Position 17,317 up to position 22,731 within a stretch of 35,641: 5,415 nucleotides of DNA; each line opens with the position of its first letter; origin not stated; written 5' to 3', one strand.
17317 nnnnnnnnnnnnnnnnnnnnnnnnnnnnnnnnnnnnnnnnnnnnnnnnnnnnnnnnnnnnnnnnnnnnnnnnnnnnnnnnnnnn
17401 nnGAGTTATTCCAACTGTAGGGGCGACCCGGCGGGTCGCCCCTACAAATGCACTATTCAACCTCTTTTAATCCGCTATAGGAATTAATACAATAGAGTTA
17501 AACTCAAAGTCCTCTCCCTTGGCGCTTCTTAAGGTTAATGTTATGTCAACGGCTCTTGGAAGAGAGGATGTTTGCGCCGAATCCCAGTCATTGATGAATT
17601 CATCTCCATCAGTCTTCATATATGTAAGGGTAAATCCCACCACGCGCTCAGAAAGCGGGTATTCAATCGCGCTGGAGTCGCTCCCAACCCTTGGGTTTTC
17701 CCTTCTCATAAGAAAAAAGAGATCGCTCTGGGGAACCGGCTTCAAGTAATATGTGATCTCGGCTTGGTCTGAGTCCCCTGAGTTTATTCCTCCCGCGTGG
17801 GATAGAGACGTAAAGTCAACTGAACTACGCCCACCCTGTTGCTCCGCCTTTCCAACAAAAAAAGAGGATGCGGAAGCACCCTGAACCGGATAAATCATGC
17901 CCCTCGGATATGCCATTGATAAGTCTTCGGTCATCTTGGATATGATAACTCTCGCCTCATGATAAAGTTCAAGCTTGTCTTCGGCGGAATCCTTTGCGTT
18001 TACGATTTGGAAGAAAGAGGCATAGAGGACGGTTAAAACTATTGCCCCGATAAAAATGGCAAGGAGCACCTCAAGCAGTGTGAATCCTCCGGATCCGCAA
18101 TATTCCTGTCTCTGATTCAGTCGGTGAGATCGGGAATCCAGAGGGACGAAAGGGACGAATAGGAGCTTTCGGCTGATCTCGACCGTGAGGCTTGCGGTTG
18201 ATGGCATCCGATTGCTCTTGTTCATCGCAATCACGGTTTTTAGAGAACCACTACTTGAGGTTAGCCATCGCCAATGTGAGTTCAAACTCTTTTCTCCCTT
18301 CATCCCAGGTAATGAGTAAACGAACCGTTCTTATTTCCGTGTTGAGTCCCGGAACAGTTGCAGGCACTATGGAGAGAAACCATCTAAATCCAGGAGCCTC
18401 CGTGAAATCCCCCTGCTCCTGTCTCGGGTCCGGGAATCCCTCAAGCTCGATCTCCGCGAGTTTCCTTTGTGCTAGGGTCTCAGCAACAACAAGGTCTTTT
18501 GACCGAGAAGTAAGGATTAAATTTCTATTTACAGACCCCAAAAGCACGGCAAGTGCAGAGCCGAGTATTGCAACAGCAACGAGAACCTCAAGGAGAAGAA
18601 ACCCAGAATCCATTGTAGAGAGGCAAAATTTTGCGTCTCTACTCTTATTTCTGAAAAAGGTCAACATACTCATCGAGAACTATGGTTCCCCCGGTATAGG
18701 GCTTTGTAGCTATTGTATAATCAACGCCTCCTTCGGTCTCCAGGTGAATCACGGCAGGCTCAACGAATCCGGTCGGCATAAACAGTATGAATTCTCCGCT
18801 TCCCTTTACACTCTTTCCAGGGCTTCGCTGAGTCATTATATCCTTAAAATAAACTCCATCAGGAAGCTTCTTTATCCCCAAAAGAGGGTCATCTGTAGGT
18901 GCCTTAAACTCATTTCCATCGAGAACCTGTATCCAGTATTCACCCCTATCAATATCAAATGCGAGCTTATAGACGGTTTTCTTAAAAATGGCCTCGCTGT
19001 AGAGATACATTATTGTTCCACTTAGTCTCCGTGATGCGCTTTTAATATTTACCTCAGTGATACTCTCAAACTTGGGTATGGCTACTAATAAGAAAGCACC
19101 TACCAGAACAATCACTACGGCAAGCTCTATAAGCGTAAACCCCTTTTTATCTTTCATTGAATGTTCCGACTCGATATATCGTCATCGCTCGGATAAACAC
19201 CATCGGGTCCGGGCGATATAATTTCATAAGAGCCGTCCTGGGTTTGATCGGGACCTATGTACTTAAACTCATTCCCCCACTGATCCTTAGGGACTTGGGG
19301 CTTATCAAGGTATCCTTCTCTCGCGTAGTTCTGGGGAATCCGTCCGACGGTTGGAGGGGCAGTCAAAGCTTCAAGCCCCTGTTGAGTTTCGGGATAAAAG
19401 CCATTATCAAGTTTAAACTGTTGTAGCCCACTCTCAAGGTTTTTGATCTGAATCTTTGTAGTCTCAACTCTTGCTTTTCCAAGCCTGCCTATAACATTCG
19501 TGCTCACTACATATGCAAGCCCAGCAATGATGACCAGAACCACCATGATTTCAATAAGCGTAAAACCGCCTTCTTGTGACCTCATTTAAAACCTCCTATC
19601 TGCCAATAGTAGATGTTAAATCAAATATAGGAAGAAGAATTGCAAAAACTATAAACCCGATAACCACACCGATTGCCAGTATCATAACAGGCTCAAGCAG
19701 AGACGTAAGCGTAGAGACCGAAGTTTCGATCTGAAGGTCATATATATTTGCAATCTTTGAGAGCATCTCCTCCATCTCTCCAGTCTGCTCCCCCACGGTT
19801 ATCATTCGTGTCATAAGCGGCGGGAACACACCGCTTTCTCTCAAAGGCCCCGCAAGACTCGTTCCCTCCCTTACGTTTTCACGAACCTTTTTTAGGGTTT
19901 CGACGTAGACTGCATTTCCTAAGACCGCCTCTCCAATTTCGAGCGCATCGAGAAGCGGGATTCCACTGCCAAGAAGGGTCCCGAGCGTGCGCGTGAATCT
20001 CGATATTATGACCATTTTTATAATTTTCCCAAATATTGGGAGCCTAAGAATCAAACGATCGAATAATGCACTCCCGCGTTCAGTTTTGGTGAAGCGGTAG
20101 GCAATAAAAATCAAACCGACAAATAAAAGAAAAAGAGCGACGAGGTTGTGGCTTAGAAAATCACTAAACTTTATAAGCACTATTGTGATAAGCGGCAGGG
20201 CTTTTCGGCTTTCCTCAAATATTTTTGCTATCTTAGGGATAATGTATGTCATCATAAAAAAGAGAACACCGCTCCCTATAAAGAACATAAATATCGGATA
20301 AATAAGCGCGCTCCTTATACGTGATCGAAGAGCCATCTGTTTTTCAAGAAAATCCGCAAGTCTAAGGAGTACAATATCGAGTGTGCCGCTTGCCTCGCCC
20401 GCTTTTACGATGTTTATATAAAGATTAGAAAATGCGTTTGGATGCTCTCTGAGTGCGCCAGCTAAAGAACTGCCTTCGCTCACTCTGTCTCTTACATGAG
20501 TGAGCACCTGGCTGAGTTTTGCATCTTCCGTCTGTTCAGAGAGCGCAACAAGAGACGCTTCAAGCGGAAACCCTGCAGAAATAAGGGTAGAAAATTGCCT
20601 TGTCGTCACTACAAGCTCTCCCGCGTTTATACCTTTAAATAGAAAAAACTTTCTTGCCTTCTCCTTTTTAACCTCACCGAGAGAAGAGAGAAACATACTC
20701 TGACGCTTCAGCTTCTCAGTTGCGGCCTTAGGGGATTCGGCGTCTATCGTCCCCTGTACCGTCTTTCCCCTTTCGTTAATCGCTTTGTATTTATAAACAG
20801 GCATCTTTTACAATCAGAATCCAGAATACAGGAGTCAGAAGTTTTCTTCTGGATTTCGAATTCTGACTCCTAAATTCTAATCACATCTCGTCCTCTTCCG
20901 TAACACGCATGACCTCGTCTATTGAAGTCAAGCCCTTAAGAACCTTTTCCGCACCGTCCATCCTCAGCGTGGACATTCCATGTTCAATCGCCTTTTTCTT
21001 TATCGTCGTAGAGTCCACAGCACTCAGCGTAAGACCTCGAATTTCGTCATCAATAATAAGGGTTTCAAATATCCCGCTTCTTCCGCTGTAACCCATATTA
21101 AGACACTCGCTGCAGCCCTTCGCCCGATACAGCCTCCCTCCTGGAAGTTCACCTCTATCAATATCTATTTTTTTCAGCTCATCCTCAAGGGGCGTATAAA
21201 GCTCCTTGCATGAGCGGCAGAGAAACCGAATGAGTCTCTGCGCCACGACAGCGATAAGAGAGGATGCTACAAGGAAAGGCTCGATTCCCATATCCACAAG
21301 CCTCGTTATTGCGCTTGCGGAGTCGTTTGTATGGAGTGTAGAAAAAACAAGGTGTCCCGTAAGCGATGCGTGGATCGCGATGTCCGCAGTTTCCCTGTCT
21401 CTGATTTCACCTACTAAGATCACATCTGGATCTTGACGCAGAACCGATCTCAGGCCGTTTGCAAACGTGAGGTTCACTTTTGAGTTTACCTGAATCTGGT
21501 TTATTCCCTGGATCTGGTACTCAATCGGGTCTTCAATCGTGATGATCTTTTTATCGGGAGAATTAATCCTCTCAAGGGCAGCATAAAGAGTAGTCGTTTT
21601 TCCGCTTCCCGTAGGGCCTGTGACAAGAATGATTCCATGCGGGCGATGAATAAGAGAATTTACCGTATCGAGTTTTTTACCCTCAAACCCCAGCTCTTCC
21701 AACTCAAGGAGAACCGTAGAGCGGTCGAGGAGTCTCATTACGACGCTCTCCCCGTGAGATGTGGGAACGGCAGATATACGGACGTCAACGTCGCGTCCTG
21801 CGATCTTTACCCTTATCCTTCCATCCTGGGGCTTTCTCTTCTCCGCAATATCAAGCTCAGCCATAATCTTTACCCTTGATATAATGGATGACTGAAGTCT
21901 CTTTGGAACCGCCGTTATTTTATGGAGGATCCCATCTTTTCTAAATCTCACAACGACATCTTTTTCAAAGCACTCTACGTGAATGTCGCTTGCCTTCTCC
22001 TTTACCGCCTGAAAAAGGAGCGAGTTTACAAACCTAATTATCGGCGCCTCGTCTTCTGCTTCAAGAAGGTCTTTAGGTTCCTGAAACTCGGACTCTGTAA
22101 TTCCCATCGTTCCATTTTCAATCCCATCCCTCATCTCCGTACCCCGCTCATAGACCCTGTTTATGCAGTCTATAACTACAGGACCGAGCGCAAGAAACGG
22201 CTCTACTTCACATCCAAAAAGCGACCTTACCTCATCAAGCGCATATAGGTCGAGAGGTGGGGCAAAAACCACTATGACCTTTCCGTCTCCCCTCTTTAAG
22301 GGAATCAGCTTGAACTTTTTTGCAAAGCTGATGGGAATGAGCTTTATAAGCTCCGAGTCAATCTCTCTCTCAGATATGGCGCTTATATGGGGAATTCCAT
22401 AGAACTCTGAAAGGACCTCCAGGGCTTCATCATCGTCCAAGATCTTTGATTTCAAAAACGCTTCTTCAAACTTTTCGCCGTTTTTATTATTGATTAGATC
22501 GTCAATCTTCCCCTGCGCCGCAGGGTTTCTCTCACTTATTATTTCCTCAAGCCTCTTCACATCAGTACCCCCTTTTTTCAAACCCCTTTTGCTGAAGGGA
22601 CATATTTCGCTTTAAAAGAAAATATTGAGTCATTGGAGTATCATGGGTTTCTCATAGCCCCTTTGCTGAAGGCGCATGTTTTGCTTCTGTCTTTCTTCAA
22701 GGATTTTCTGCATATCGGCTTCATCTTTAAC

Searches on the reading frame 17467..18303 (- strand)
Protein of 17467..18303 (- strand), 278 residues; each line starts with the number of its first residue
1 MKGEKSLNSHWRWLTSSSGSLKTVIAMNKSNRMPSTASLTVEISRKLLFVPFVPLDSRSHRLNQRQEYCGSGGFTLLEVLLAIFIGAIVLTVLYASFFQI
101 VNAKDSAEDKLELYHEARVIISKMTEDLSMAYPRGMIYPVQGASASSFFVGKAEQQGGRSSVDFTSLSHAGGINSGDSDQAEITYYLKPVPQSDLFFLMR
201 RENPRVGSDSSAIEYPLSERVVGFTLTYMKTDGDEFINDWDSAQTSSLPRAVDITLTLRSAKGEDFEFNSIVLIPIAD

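Call 5: search_protein_families(library=pfam, proteins=[window:17467-18303:-], max_evalue=0.01)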
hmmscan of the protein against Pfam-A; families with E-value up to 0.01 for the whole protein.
window:17467-18303:- (278 aa): 2 families
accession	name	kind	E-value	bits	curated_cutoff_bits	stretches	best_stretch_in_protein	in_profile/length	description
PF11612.13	T2SSJ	-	2e-08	35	28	1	124-260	1-132/140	Type II secretion system (T2SS), protein J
PF07963.17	N_methyl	-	1.6e-05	24.7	21.2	1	72-94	5-27/27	Prokaryotic N-terminal methylation motif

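Call 7: search_protein_families(library=ncbifam, proteins=[window:17467-18303:-], max_evalue=0.01)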
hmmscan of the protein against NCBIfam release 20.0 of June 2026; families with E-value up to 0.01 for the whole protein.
window:17467-18303:- (278 aa): 8 families
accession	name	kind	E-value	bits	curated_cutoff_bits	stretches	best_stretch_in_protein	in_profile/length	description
TIGR01711.1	gspJ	equivalog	4.6e-07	29.8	64.85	1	72-259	1-180/192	type II secretion system minor pseudopilin GspJ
TIGR02599.1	TIGR02599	subfamily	6.6e-06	25.6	256.5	1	73-131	1-59/361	Verru_Chthon cassette protein C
NF041013.1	T4P_ComGE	equivalog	0.00022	21.3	49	1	73-121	5-53/83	competence type IV pilus minor pilin ComGE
TIGR02532.1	IV_pilin_GFxxxE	domain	0.00028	20.6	16.3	1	73-93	3-23/24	prepilin-type N-terminal cleavage/methylation domain-containing protein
NF041002.1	pilin_ComGF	equivalog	0.00074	19.7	80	1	73-128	3-56/139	competence type IV pilus minor pilin ComGF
TIGR01707.1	gspI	equivalog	0.0014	19.1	44.35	1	73-111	1-39/101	type II secretion system minor pseudopilin GspI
NF007848.0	PRK10557.1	equivalog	0.0027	17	120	1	69-129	8-68/192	prepilin peptidase-dependent protein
TIGR01708.2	typeII_sec_gspH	equivalog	0.0088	16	80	0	73-98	3-28/169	type II secretion system minor pseudopilin GspH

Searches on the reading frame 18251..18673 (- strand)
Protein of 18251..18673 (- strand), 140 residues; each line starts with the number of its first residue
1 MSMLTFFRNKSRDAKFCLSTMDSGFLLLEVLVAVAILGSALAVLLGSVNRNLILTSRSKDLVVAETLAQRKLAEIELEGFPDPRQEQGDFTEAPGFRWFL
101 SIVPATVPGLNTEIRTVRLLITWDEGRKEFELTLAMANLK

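Call 5: search_protein_families(library=pfam, proteins=[window:18251-18673:-], max_evalue=0.01)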
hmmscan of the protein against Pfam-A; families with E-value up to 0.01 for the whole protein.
window:18251-18673:- (140 aa): 0 families

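Call 7: search_protein_families(library=ncbifam, proteins=[window:18251-18673:-], max_evalue=0.01)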
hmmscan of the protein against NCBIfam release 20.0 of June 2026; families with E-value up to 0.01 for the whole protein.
window:18251-18673:- (140 aa): 4 families
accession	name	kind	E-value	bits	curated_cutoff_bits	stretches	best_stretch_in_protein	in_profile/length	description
NF047828.1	T3SSXpsI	equivalog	9.3e-12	45.1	150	1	24-113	3-91/132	type II secretion system protein XpsI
TIGR01707.1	gspI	equivalog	2.6e-09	37.5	44.35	1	24-99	1-76/101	type II secretion system minor pseudopilin GspI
NF041013.1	T4P_ComGE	equivalog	0.00052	20.1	49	1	24-55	5-36/83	competence type IV pilus minor pilin ComGE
TIGR02532.1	IV_pilin_GFxxxE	domain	0.0058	16.4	16.3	0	23-45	2-24/24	prepilin-type N-terminal cleavage/methylation domain-containing protein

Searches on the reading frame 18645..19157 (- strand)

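Call 5: search_protein_families(library=pfam, proteins=[window:18645-19157:-], max_evalue=0.01)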
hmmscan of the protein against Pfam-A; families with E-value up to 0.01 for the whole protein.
window:18645-19157:- (170 aa): 1 family
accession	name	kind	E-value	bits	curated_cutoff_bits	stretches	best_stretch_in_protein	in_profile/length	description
PF07963.17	N_methyl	-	9.4e-07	28.6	21.2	1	1-26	1-26/27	Prokaryotic N-terminal methylation motif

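Call 7: search_protein_families(library=ncbifam, proteins=[window:18645-19157:-], max_evalue=0.01)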
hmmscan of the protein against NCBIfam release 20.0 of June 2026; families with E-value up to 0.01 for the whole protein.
window:18645-19157:- (170 aa): 7 families
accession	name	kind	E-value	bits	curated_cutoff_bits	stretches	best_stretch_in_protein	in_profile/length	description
TIGR01708.2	typeII_sec_gspH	equivalog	5.1e-09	36.3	80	1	5-102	2-99/169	type II secretion system minor pseudopilin GspH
NF040982.1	ComGD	equivalog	4.5e-06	27.1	70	1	4-79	1-77/139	competence type IV pilus minor pilin ComGD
TIGR02532.1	IV_pilin_GFxxxE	domain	8.6e-06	25.4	16.3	1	4-27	1-24/24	prepilin-type N-terminal cleavage/methylation domain-containing protein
NF040999.1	pilin_ComGC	equivalog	6.3e-05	23.1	75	1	4-32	1-29/84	competence type IV pilus major pilin ComGC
TIGR01710.1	typeII_sec_gspG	equivalog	0.00071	19.6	88.85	1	5-34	1-30/134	type II secretion system major pseudopilin GspG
NF041775.1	typeIV_PilA_Myxo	equivalog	0.0021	18.1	400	1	4-33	10-39/214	type IV pilin protein PilA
NF007862.0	PRK10574.1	equivalog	0.0022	18.1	138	1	1-32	1-32/145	prepilin peptidase-dependent pilin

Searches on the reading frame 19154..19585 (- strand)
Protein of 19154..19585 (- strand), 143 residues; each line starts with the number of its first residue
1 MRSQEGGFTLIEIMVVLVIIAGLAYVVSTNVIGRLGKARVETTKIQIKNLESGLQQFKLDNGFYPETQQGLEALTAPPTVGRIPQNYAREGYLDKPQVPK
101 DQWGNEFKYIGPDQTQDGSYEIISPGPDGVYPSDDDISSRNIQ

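Call 5: search_protein_families(library=pfam, proteins=[window:19154-19585:-], max_evalue=0.01)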
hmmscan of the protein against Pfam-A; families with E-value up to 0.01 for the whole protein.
window:19154-19585:- (143 aa): 2 families
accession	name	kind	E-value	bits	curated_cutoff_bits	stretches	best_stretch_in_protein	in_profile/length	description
PF08334.16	T2SSG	-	8.4e-29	100.2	21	1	30-135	1-100/108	Type II secretion system (T2SS), protein G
PF07963.17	N_methyl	-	1.8e-06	27.7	21.2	1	3-21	2-20/27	Prokaryotic N-terminal methylation motif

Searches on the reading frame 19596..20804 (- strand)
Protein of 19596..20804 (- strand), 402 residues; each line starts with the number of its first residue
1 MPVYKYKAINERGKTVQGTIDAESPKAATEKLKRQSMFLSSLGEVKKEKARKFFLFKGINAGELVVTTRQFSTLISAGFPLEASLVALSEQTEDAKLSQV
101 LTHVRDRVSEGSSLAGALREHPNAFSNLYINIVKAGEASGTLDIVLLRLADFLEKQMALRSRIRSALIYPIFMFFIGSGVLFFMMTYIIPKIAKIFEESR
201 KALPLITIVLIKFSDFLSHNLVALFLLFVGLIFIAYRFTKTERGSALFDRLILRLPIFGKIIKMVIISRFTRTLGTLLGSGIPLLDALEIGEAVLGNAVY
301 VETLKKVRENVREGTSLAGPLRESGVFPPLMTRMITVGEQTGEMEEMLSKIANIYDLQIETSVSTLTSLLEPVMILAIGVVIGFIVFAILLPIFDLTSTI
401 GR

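Call 5: search_protein_families(library=pfam, proteins=[window:19596-20804:-], max_evalue=0.01)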
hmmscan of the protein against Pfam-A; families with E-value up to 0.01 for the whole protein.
window:19596-20804:- (402 aa): 1 family
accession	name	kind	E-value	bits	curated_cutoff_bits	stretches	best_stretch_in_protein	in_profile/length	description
PF00482.28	T2SSF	-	5.4e-62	207.8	25.2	2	68-190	2-125/125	Type II secretion system (T2SS), protein F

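Call 35: find_related_loci(query=A3, collection=genome_contigs, flank=10000)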
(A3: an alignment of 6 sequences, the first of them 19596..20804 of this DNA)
Query A3 (402 aa) in genome_contigs; peptide patterns used: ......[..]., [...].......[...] (x = any residue, [..] = any of these).
127 stretches matched a pattern; 60 encode a relative of the query (tblastn E <= 1e-3); 60 distinct loci.
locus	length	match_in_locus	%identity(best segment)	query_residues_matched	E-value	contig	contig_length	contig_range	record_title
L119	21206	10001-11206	95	1-402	0e+0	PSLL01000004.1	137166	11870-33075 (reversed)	MAG: Candidatus Dadabacteria bacterium isolate ERB_12_1 NODE_9_length_137166_cov_4.254349, whole genome shotgun sequence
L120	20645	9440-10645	93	1-402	0e+0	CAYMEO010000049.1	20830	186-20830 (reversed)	MAG TPA_asm: uncultured Spirochaetia bacterium isolate binchicken_co71_42 genome assembly, contig: NODE_1090_length_2083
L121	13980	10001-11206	82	1-402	0e+0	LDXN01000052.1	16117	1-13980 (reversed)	MAG: Candidatus Dadabacteria bacterium CSP1-2 XU11_C0052, whole genome shotgun sequence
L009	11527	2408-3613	81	1-402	0e+0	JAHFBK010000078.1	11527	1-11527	MAG: Candidatus Dadabacteria bacterium isolate nzgw197 NODE_2808_length_11528_cov_20.592268, whole genome shotgun sequen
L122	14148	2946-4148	82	1-401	0e+0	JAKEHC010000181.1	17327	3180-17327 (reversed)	MAG: Candidatus Dadabacteria bacterium isolate PMV_6.24 PMV_6.24.k101_1645323, whole genome shotgun sequence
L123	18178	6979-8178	78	1-400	0e+0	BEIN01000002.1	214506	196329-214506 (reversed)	Bacterium HR37 DNA, contig: NODE_27_2, isolate: HRbin37, whole genome shotgun sequence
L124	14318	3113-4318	78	1-402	0e+0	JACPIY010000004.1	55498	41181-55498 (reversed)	MAG: Deltaproteobacteria bacterium isolate NC_groundwater_453_Ag_B-0.1um_42_10 S34_3B_scaffold_6061, whole genome shotgu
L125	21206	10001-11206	76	1-401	0e+0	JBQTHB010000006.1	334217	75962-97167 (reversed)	MAG: Deltaproteobacteria bacterium isolate SAW255 c_000000311018, whole genome shotgun sequence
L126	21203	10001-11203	75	1-401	0e+0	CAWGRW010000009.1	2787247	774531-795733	MAG: uncultured bacterium isolate MFD06435.bin.1.47 genome assembly, contig: contig_17617, whole genome shotgun sequence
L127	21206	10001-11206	76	1-402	0e+0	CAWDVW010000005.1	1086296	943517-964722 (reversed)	MAG: Candidatus Dadabacteria bacterium isolate MFD05684.bin.1.387 genome assembly, contig: contig_29197, whole genome sh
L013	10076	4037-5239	74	1-401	0e+0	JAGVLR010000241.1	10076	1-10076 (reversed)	MAG: Candidatus Dadabacteria bacterium isolate SW_59 c_000000010642, whole genome shotgun sequence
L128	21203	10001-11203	74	1-401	0e+0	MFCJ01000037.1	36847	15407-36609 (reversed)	MAG: Candidatus Dadabacteria bacterium RIFCSPHIGHO2_12_FULL_53_21 rifcsphigho2_12_scaffold_1926, whole genome shotgun se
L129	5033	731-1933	74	1-401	0e+0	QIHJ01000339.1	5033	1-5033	MAG: Candidatus Dadabacteria bacterium isolate SZUA-126 Ga0063293_10025869, whole genome shotgun sequence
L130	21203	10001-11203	74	1-401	0e+0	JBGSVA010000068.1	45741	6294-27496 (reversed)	MAG: Thermodesulfobacteriota bacterium isolate JTS-AC446 k141_3998636, whole genome shotgun sequence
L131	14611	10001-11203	74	1-401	0e+0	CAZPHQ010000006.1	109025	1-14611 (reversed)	MAG TPA_asm: uncultured Spirochaetia bacterium isolate SRP077602_co3_46 genome assembly, contig: NODE_74_length_109025_c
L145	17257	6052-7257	64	1-401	7e-172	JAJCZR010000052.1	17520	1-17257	MAG: Deltaproteobacteria bacterium isolate OFTM253 OFTM253_51, whole genome shotgun sequence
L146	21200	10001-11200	64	1-400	5e-171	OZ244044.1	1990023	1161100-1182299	MAG: Thermodesulfobacteriota bacterium isolate 562d5969-4c6f-403f-ab6b-3350694af712 genome assembly, chromosome: 1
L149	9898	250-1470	46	1-400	7e-119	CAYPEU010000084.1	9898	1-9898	MAG TPA_asm: uncultured Desulfocapsa sp. isolate SRP167671_co2_261 genome assembly, contig: NODE_8687_length_9898_cov_18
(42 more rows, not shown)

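Call 41: search_protein_families(library=pfam, proteins=[L149:7176-8675:+, L149:8672-9256:+, L149:1610-3805:+, L145:10561-11001:+, L145:11012-12457:+, L145:12512-13270:+, L146:14364-14903:-, L146:14992-15747:+, L146:15756-16217:+, L146:16201-17133:+], max_evalue=0.001)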
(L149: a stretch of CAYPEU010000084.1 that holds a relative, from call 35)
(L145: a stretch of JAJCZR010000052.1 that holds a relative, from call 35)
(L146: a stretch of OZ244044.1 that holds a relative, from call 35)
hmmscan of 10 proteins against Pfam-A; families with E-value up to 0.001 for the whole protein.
L149:7176-8675:+ (499 aa): 3 families
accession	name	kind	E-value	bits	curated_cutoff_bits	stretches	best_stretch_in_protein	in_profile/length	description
PF05137.18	PilN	-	1.7e-07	31.7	22.8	1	417-492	1-76/78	Fimbrial assembly protein (PilN)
PF12693.12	GspL_C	-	1.8e-06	28.3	29.6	1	340-453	12-120/158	GspL periplasmic domain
PF05134.19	T2SSL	-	0.0009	19.1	25.5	0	65-145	55-131/231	Type II secretion system (T2SS), protein L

L149:8672-9256:+ (194 aa): 2 families
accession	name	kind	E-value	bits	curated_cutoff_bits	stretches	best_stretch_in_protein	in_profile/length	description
PF04612.17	T2SSM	-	6.1e-11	43.2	27.8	1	17-182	6-152/160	Type II secretion system (T2SS), protein M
PF04350.18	PilO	-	0.00018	22.1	22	1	53-191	7-143/145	Pilus assembly protein, PilO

L149:1610-3805:+ (731 aa): 1 family
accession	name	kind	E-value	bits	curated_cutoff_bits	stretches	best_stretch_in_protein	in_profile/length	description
PF17164.10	DUF5122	-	6.7e-40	135.5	27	3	56-90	1-36/36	Domain of unknown function (DUF5122) beta-propeller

L145:10561-11001:+ (146 aa): 1 family
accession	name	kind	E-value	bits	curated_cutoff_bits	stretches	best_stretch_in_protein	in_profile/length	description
PF02082.26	Rrf2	-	6.7e-33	114.1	30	1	4-131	2-131/132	Iron-dependent Transcriptional regulator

L145:11012-12457:+ (481 aa): 2 families
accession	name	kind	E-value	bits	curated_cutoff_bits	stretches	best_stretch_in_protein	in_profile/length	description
PF01458.23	SUFBD_core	-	1.1e-80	270.9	27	1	210-452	1-232/232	SUF system FeS cluster assembly, SufBD core domain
PF19295.5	SufBD_N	-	1.4e-11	44.8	23.5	1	141-202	103-166/172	SufBD protein N-terminal region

L145:12512-13270:+ (252 aa): 2 families
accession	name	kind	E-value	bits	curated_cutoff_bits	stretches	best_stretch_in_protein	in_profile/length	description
PF00005.33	ABC_tran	-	7.8e-21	75.5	25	1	17-172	1-135/137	ABC transporter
PF02463.25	SMC_N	-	6.2e-07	29.5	40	0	145-210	136-204/220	RecF/RecN/SMC N terminal domain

L146:14364-14903:- (179 aa): 0 families

L146:14992-15747:+ (251 aa): 1 family
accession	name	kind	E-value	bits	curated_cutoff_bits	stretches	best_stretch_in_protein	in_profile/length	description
PF01618.21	MotA_ExbB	-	4e-32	111.1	22.9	1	131-234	24-126/127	MotA/TolQ/ExbB proton channel family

L146:15756-16217:+ (153 aa): 1 family
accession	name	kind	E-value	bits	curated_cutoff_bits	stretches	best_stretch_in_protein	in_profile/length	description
PF02472.21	ExbD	-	1.2e-29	103.4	25.4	1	15-141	6-127/128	Biopolymer transport protein ExbD/TolR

L146:16201-17133:+ (310 aa): 3 families
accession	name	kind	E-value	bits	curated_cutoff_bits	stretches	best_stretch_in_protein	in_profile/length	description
PF13103.11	TonB_2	-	1.4e-12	48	22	1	220-292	4-75/85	TonB C terminal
PF03544.19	TonB_C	-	3.8e-07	30.9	24.6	1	247-298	19-68/79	Gram-negative bacterial TonB protein C-terminal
PF05262.16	Borrelia_P83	-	0.00022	20.3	33.6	1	56-210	205-356/489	Borrelia P83/100 protein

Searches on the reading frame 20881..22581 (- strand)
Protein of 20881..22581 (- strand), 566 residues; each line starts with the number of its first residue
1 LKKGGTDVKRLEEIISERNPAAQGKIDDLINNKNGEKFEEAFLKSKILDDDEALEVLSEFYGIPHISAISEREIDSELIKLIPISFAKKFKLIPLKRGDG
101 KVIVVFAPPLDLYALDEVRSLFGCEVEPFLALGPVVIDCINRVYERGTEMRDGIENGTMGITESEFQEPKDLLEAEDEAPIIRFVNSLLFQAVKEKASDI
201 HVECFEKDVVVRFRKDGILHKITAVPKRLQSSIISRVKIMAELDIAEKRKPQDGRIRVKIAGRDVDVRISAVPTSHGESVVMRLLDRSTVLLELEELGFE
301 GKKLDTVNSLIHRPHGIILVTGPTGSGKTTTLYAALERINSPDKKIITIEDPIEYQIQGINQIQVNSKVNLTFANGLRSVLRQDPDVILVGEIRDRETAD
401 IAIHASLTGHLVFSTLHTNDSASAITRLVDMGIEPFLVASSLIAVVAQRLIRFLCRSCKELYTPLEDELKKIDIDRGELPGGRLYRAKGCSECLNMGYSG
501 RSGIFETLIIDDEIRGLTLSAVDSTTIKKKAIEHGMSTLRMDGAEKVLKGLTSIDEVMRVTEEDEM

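Call 5: search_protein_families(library=pfam, proteins=[window:20881-22581:-], max_evalue=0.01)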
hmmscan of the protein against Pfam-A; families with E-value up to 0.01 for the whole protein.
window:20881-22581:- (566 aa): 10 families
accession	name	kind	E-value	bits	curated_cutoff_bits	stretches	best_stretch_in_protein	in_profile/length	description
PF00437.27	T2SSE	-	6.4e-144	479.6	24.9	1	174-559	1-370/370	Type II/IV secretion system protein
PF05157.20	MshEN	-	7e-15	55.2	23.1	1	61-148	1-88/90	MshEN domain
PF25199.1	nSTAND_NTPase5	-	2.7e-05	24.5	34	1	314-366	40-93/145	Novel STAND NTPase 5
PF13191.12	AAA_16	-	0.00049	21.1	32.6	1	311-348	16-55/167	AAA ATPase domain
PF13401.12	AAA_22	-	0.00049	20.9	27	1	314-350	4-40/130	AAA domain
PF22341.1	GSPE_N1E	-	0.00059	20.3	27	1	82-126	2-46/64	GSPII protein E, N1E domain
PF01637.24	ATPase_2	-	0.00061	20.1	33.2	1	303-378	7-83/225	ATPase domain predominantly from Archaea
PF13604.12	AAA_30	-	0.003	17.8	27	1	306-347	9-50/191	AAA domain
PF13555.12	AAA_29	-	0.0036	17.5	27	1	313-334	20-41/61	P-loop containing region of AAA domain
PF04851.21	ResIII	-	0.0068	16.8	22.5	0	312-369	20-79/164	Type III restriction enzyme, res subunit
